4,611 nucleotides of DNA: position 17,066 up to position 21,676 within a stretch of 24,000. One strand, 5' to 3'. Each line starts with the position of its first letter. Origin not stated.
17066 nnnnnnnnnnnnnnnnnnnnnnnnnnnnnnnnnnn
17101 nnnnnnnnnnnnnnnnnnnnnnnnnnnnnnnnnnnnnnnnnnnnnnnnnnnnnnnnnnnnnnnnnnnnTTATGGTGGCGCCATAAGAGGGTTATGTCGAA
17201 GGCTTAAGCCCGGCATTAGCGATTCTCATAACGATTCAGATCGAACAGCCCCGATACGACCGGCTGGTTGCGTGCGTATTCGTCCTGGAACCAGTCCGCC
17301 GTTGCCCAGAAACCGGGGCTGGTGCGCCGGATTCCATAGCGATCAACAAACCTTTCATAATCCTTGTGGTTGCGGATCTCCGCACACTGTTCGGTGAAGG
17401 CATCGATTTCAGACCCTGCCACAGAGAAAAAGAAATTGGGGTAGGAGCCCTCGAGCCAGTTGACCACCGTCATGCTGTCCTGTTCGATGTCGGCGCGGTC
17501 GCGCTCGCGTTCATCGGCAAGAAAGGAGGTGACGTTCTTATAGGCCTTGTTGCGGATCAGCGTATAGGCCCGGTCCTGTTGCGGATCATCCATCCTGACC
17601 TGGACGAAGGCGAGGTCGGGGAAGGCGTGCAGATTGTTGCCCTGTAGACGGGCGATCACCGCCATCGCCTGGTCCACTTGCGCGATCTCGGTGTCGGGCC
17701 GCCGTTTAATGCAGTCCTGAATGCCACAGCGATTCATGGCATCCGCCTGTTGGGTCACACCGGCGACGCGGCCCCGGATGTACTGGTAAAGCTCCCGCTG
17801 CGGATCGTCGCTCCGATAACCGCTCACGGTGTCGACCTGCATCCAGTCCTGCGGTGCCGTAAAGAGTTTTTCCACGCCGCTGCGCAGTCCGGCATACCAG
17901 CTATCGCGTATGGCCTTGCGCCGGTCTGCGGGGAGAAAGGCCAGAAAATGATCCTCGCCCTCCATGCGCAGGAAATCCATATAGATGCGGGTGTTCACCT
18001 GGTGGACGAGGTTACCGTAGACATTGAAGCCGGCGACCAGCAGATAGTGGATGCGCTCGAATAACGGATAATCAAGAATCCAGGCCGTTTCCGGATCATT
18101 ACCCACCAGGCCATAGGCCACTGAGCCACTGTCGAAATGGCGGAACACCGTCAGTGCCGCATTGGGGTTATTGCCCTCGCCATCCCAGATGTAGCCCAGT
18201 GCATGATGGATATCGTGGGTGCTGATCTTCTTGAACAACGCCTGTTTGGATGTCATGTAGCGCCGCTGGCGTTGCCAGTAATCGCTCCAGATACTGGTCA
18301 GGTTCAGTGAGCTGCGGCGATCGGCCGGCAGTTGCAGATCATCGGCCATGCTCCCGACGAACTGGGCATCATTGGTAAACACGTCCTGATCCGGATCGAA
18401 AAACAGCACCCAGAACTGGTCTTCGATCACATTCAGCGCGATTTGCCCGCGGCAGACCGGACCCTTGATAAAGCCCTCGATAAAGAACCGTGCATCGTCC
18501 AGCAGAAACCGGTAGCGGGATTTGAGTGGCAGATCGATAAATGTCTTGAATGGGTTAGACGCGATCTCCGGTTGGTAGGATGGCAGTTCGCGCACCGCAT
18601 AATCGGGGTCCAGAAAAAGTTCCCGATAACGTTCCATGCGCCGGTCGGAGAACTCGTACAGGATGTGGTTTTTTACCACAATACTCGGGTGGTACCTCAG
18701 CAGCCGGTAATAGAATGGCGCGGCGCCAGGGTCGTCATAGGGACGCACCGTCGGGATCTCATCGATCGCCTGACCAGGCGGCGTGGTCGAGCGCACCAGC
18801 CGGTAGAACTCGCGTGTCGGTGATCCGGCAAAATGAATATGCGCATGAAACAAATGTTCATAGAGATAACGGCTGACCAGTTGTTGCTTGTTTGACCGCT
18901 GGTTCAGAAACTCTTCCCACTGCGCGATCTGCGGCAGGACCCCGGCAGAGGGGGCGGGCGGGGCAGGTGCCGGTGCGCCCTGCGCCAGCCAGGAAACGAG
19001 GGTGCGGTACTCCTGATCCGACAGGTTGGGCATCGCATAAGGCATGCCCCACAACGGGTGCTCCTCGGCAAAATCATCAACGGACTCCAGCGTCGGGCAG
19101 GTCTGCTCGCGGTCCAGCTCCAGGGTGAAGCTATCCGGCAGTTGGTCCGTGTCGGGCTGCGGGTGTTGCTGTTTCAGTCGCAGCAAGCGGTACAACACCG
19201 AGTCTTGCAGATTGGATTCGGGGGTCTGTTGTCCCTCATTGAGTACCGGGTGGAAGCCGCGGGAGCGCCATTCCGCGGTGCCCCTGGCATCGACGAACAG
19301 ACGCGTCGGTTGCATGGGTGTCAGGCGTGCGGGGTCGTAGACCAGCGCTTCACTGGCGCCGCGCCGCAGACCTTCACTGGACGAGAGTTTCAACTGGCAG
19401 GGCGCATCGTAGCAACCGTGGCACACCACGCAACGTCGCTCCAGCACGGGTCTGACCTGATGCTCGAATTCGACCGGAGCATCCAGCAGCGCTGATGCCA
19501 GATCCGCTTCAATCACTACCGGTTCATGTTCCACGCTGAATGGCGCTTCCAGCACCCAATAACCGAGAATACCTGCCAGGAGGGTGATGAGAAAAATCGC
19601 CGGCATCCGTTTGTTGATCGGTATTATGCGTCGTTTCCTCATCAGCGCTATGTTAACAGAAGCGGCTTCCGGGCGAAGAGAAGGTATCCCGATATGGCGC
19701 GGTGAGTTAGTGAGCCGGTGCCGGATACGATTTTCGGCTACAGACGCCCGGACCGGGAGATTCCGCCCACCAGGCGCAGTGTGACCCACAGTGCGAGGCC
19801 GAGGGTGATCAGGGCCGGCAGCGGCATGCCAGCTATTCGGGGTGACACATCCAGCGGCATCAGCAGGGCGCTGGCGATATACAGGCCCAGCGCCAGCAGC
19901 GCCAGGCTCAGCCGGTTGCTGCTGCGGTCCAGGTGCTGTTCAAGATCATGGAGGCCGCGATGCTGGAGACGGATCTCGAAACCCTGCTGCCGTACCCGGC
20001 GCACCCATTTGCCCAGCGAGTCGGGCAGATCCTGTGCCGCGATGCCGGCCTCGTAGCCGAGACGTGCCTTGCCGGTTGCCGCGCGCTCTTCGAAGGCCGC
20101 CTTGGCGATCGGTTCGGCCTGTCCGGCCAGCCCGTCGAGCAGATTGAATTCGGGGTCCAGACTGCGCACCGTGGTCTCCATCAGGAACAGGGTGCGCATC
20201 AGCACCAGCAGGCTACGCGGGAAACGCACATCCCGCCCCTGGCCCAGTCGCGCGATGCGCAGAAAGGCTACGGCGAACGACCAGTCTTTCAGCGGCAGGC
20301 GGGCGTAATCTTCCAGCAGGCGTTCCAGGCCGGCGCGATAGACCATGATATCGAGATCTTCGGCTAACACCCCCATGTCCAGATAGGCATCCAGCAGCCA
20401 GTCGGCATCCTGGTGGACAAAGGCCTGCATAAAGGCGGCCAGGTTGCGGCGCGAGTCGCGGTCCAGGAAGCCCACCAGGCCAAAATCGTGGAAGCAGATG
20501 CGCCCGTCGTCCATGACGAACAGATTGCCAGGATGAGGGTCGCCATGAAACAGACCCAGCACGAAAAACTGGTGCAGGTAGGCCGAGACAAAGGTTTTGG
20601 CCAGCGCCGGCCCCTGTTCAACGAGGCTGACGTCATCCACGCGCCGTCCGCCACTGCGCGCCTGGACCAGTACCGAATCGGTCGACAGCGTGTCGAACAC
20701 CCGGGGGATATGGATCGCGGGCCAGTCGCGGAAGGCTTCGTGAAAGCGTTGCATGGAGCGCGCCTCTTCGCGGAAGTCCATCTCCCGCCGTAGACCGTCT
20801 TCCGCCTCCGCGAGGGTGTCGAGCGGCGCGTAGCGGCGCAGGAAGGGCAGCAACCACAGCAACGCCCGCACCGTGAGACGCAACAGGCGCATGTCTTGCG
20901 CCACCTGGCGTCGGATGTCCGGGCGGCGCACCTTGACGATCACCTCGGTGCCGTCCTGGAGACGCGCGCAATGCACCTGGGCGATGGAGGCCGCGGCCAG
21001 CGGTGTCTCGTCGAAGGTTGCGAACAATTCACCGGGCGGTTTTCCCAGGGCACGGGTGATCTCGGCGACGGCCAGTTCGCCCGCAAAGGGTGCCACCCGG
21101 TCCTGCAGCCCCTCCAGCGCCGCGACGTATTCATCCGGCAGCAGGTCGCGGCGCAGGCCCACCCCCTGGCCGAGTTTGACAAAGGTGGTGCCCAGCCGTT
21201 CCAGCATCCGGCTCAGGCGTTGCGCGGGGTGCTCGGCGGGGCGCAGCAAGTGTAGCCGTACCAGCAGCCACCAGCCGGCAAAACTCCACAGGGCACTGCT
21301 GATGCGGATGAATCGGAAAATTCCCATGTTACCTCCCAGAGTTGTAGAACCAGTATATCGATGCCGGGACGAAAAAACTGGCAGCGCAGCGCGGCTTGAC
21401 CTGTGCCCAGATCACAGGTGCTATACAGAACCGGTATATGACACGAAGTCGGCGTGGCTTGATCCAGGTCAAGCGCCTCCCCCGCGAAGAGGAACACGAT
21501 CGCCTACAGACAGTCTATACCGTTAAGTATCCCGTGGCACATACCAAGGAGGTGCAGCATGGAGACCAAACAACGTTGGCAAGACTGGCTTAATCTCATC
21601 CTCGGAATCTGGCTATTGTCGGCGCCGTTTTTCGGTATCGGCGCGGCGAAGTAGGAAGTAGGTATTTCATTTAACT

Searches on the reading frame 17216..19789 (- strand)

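Call 12: search_protein_families(library=pfam, proteins=[window:17216-19789:-], max_evalue=0.0001)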
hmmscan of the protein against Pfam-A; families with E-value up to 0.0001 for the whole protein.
window:17216-19789:- (857 aa): 1 family
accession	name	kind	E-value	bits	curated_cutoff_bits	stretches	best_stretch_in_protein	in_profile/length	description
PF06934.16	CTI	-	1.6e-271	903.3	25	1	159-856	1-692/692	Fatty acid cis/trans isomerase (CTI)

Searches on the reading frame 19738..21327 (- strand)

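Call 12: search_protein_families(library=pfam, proteins=[window:19738-21327:-], max_evalue=0.0001)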
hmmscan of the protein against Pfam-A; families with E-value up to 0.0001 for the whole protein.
window:19738-21327:- (529 aa): 1 family
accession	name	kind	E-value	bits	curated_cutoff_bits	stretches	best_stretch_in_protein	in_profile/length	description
PF03109.22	ABC1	-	4.3e-66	222.9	22.9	1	74-310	2-239/244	ABC1 atypical kinase-like domain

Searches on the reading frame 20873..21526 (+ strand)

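Call 12: search_protein_families(library=pfam, proteins=[window:20873-21526:+], max_evalue=0.0001)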
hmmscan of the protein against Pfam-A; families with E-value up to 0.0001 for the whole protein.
window:20873-21526:+ (217 aa): 0 families

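Call 74: search_protein_families(library=pfam, proteins=[window:20873-21526:+], max_evalue=1)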
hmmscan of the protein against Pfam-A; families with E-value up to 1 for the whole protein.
window:20873-21526:+ (217 aa): 1 family
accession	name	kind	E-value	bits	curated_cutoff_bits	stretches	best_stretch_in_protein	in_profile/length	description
PF12440.13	MAGE_N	-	0.14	13.1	26.6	1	27-93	19-80/92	Melanoma associated antigen family N terminal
